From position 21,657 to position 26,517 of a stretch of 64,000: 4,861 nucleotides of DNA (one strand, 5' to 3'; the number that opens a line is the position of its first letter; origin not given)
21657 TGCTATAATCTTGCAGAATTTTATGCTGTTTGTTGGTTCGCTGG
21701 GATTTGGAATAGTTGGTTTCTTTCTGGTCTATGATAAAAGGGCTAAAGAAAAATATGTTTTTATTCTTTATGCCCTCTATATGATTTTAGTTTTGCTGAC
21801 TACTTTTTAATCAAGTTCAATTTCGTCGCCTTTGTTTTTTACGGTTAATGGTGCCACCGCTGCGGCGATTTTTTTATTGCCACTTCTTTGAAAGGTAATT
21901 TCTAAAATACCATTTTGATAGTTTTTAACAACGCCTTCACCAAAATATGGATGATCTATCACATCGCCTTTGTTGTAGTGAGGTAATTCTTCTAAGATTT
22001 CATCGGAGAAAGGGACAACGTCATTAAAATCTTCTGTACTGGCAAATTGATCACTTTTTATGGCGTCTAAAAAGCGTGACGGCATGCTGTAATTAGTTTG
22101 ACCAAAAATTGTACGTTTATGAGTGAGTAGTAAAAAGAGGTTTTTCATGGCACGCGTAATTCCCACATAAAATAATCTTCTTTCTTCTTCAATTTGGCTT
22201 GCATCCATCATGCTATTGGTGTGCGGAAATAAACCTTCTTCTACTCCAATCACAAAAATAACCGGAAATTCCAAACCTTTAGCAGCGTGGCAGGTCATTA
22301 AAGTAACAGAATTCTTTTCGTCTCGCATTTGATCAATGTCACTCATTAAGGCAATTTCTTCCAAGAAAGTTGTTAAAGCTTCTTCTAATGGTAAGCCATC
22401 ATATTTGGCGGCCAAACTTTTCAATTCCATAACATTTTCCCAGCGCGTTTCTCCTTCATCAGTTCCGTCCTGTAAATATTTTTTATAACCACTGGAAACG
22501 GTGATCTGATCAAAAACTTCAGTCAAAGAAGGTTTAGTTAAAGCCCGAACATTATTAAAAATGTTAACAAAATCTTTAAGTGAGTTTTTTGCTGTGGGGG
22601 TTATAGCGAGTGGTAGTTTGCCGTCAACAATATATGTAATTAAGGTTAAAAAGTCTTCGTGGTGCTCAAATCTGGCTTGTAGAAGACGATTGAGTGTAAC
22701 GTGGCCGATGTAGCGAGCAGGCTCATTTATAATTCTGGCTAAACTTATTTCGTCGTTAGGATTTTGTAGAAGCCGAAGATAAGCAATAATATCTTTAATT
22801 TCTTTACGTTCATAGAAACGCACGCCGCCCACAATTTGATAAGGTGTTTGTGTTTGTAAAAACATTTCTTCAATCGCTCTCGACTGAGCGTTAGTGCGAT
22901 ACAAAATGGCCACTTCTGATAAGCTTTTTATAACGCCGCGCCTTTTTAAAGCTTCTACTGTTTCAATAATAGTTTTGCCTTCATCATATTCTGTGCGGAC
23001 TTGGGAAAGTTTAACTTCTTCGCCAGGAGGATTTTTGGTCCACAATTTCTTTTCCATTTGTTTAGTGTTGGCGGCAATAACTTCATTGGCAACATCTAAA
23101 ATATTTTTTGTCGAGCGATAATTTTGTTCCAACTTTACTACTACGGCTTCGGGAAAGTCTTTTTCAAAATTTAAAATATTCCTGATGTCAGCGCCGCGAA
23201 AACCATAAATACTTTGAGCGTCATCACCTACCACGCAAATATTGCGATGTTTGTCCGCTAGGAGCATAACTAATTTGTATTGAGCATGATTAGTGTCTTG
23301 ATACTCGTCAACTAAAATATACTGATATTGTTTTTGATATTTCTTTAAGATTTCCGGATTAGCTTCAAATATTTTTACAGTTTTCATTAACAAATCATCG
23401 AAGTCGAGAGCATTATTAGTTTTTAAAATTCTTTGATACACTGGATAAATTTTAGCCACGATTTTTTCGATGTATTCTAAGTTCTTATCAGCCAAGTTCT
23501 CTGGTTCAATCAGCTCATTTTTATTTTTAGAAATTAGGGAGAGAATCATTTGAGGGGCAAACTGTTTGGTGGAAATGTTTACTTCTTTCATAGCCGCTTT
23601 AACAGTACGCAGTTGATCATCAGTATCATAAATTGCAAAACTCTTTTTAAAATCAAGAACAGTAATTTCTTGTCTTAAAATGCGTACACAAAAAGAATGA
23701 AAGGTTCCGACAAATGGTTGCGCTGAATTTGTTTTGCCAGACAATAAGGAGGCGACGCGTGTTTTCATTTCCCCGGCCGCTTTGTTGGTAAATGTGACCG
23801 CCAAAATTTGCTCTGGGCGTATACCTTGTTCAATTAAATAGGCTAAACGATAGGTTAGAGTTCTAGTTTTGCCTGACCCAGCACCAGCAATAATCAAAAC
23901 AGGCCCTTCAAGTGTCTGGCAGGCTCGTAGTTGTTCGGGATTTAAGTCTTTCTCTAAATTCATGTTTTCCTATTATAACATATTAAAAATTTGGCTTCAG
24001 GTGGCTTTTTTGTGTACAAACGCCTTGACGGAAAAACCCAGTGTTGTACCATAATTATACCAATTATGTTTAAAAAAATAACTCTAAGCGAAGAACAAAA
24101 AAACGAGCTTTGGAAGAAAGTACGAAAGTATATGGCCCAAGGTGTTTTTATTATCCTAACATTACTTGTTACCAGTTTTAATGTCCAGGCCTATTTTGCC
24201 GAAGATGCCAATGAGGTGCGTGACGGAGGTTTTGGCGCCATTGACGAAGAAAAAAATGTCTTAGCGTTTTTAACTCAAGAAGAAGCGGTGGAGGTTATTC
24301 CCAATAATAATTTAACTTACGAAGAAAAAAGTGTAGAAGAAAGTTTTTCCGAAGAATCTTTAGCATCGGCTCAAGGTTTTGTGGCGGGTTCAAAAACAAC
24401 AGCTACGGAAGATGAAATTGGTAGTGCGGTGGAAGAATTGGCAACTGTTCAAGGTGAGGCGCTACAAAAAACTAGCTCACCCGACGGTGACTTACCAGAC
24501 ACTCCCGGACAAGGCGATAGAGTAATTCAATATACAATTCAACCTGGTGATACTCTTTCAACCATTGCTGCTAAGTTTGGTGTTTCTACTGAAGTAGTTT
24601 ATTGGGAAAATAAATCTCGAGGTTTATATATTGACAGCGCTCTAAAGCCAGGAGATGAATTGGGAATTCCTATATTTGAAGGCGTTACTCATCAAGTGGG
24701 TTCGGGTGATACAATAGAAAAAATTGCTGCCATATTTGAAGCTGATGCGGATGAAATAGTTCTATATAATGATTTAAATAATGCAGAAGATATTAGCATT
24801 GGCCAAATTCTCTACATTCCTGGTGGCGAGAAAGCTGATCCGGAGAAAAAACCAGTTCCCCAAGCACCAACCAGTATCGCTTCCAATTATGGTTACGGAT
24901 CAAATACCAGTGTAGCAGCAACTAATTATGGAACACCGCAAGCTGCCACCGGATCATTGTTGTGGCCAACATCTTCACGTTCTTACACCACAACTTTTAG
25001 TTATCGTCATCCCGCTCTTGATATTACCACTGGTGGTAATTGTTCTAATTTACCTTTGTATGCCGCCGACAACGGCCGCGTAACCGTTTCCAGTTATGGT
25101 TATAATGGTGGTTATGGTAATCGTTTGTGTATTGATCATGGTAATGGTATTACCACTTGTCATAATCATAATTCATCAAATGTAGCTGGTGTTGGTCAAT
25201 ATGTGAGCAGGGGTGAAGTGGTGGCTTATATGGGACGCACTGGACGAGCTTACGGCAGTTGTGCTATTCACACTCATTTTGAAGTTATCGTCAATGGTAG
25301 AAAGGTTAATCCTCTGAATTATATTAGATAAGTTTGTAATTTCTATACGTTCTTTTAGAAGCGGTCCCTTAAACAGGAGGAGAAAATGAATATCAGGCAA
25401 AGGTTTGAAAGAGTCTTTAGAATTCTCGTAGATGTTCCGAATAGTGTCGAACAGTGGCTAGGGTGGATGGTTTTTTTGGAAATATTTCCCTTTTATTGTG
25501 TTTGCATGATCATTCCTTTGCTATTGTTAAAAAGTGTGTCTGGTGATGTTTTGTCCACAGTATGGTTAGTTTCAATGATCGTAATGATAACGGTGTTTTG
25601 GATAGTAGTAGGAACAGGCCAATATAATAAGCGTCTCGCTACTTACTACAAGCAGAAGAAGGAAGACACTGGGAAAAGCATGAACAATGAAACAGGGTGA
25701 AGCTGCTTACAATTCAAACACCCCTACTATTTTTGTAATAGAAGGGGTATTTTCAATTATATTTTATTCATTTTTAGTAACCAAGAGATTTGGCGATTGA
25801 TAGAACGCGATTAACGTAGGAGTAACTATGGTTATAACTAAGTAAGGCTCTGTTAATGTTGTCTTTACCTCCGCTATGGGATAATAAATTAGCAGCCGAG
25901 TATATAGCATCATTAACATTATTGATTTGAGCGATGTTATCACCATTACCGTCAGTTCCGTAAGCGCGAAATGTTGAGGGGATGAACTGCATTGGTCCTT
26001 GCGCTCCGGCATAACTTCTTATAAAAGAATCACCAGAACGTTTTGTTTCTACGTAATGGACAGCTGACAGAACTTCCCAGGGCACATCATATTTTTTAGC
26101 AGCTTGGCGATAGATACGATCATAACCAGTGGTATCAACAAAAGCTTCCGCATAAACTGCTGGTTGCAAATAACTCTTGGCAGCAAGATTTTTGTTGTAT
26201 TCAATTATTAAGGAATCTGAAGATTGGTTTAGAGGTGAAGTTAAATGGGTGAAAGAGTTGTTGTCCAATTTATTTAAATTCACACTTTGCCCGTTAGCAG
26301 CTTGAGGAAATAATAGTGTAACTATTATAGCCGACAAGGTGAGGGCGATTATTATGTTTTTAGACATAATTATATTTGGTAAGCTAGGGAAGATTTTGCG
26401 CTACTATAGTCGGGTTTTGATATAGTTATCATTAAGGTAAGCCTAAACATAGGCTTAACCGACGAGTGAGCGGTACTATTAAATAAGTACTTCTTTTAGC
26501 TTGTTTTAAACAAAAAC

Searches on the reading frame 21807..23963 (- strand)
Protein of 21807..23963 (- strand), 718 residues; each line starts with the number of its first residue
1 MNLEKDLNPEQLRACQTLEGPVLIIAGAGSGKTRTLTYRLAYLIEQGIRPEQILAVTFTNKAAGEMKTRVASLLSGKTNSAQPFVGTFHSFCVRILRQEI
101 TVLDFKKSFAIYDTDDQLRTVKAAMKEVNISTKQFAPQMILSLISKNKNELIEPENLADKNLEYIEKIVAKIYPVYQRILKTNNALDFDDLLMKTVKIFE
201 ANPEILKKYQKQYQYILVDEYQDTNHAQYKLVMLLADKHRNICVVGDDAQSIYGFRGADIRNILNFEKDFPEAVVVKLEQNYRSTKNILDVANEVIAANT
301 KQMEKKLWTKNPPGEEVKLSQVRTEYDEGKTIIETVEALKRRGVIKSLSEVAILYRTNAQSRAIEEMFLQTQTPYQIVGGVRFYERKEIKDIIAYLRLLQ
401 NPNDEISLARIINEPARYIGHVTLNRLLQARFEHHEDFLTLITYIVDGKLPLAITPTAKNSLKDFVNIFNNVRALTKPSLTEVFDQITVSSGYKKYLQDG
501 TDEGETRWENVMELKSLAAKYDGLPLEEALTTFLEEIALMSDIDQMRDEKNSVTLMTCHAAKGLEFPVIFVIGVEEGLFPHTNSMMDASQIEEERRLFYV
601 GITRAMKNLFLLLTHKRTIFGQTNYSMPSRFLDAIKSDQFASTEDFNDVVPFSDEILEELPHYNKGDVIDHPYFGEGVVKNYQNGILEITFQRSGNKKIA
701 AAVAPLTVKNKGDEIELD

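Call 20: search_protein_families(library=pfam, proteins=[window:21807-23963:-], max_evalue=0.001)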
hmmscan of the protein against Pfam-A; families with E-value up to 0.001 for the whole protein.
window:21807-23963:- (718 aa): 8 families
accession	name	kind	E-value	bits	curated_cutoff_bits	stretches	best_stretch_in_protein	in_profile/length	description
PF00580.27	UvrD-helicase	-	1.9e-95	320.1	23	1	7-271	1-271/271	UvrD/REP helicase N-terminal domain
PF13361.12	UvrD_C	-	5.6e-78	263.2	25.6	1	276-614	1-348/350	UvrD-like helicase C-terminal domain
PF13245.12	AAA_19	-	1.5e-23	83.9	25.1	1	18-256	10-134/134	AAA domain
PF13538.12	UvrD_C_2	-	2.3e-10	40.6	27.4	1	553-611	2-51/52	UvrD-like helicase C-terminal domain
PF13604.12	AAA_30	-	2.9e-07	30.8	27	0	7-70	2-66/191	AAA domain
PF01443.25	Viral_helicase1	-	4.1e-06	27.2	21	0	206-260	54-106/228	Viral superfamily 1 RNA helicase core domain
PF13086.12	AAA_11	-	0.00016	22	27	1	7-227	2-228/257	AAA domain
PF13087.12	AAA_12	-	0.00099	19.2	27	0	539-612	125-191/195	AAA domain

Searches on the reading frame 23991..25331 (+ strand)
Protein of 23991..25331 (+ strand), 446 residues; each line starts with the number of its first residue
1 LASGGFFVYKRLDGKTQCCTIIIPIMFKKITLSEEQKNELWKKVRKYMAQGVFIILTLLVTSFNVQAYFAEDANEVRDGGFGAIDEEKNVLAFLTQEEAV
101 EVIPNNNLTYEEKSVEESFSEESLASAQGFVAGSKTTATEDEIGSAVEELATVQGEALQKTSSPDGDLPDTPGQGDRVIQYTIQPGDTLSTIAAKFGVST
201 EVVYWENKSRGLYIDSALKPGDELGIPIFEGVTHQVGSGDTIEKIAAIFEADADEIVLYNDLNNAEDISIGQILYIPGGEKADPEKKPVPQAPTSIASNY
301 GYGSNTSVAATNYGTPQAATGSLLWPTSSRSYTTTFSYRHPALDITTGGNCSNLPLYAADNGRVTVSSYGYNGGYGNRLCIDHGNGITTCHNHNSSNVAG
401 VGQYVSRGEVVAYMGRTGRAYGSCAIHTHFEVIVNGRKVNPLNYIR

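Call 20: search_protein_families(library=pfam, proteins=[window:23991-25331:+], max_evalue=0.001)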
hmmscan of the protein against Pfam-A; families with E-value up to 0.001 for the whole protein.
window:23991-25331:+ (446 aa): 6 families
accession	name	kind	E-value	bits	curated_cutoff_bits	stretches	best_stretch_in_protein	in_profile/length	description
PF01476.26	LysM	-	7.2e-18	64.7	20.9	2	234-277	1-43/43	LysM domain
PF01551.29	Peptidase_M23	-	8.2e-18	64.8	28.7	1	353-441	13-96/96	Peptidase family M23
PF23473.1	LysM3_LYK4_5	-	6.1e-09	36.3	29.3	0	233-268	4-38/48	LYK4/5 LysM3 domain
PF23577.1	LysM_RLK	-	9.1e-06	26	27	0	181-202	3-24/44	LysM domain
PF23462.1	LysM3_NFP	-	3.9e-05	24.5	28.1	0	179-209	3-33/48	NFP LysM3 domain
PF23446.1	LysM1_NFP_LYK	-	0.00014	23.1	36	0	241-277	17-54/60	NFP/LYK LysM1 domain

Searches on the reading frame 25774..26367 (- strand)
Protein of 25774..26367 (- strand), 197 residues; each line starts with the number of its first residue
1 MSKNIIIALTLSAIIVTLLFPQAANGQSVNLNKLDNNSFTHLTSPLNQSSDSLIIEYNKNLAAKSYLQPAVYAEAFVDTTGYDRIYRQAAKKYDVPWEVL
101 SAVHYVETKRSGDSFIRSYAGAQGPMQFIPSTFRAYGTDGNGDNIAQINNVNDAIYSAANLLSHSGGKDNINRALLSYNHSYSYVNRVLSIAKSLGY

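Call 20: search_protein_families(library=pfam, proteins=[window:25774-26367:-], max_evalue=0.001)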
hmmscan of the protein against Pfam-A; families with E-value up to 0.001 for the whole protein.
window:25774-26367:- (197 aa): 2 families
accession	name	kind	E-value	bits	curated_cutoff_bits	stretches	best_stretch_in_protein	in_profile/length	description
PF13406.11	SLT_2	-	5.6e-16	59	24.3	1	118-166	151-200/292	Transglycosylase SLT domain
PF01464.25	SLT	-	2.3e-11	43.8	21.3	1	87-194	4-110/117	Transglycosylase SLT domain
